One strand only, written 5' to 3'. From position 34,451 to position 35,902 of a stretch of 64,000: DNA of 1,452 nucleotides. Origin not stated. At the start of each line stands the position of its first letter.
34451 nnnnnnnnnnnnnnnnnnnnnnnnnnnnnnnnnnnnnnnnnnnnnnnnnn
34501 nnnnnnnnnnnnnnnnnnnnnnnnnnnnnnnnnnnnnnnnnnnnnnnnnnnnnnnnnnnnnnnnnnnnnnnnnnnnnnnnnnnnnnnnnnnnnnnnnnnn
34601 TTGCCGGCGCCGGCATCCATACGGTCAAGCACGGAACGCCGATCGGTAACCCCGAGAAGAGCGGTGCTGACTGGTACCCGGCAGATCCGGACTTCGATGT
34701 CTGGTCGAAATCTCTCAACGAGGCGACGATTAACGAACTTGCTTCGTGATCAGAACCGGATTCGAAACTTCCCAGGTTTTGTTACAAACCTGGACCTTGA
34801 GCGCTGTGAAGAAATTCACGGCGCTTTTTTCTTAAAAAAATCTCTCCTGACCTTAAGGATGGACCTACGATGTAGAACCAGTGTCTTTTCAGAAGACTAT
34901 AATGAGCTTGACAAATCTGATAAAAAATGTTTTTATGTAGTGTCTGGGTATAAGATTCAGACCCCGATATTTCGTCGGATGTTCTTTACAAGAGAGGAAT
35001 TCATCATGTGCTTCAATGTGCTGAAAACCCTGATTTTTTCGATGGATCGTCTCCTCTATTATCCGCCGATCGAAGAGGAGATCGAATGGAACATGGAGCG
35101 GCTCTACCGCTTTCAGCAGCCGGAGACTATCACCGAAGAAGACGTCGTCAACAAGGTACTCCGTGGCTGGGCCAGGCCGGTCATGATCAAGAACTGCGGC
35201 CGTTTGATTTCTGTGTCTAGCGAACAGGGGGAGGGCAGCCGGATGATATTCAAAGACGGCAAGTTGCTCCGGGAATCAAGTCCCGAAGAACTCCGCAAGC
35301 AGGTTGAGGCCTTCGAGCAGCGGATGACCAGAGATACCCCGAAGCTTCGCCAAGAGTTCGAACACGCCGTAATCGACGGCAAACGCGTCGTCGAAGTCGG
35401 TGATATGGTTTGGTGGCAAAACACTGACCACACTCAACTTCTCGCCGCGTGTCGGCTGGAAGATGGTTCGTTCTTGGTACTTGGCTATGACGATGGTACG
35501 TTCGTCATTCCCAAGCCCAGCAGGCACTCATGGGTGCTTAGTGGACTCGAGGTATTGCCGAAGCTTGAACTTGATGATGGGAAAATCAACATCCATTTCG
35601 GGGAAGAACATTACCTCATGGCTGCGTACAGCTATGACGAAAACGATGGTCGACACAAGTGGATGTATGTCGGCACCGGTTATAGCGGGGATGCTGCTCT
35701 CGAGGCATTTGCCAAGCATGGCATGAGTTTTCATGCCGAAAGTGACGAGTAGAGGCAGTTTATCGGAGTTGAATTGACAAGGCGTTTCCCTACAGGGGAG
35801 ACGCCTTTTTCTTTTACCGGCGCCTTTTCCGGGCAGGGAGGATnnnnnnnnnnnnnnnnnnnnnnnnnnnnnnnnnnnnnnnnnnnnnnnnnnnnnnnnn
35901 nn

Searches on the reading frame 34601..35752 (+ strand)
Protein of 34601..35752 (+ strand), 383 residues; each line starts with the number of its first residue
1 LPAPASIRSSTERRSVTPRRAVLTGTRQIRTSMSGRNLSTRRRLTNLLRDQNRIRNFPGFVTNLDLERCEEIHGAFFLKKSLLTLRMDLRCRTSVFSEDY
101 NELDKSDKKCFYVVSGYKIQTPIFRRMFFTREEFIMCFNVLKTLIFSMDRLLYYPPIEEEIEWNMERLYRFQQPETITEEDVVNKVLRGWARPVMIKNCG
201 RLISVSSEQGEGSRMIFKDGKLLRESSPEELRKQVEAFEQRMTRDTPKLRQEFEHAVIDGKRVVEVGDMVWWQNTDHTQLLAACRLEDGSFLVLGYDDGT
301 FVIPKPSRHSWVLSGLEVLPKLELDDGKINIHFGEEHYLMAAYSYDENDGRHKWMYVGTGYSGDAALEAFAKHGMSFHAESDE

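Call 14: search_protein_families(library=pfam, proteins=[window:34601-35752:+], max_evalue=0.001)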
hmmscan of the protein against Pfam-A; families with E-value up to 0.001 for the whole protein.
window:34601-35752:+ (383 aa): 0 families

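Call 28: search_protein_families(library=pfam, proteins=[window:34601-35752:+], max_evalue=10)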
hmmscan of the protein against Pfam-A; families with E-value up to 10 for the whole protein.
window:34601-35752:+ (383 aa): 1 family
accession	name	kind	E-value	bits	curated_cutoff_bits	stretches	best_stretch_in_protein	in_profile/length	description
PF06367.22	Drf_FH3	-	0.066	13.5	27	1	223-277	81-135/193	Diaphanous FH3 Domain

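Call 82: search_solved_structures(query=window:34601-35752:+, max_evalue=1)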
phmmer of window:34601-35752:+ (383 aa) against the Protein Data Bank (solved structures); distinct sequences matched with E-value up to 1: 1.
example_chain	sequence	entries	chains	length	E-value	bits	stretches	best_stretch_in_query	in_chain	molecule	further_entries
4yfe_A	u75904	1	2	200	0.84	11.6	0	182-290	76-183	Receptor-type tyrosine-protein phosphatase delta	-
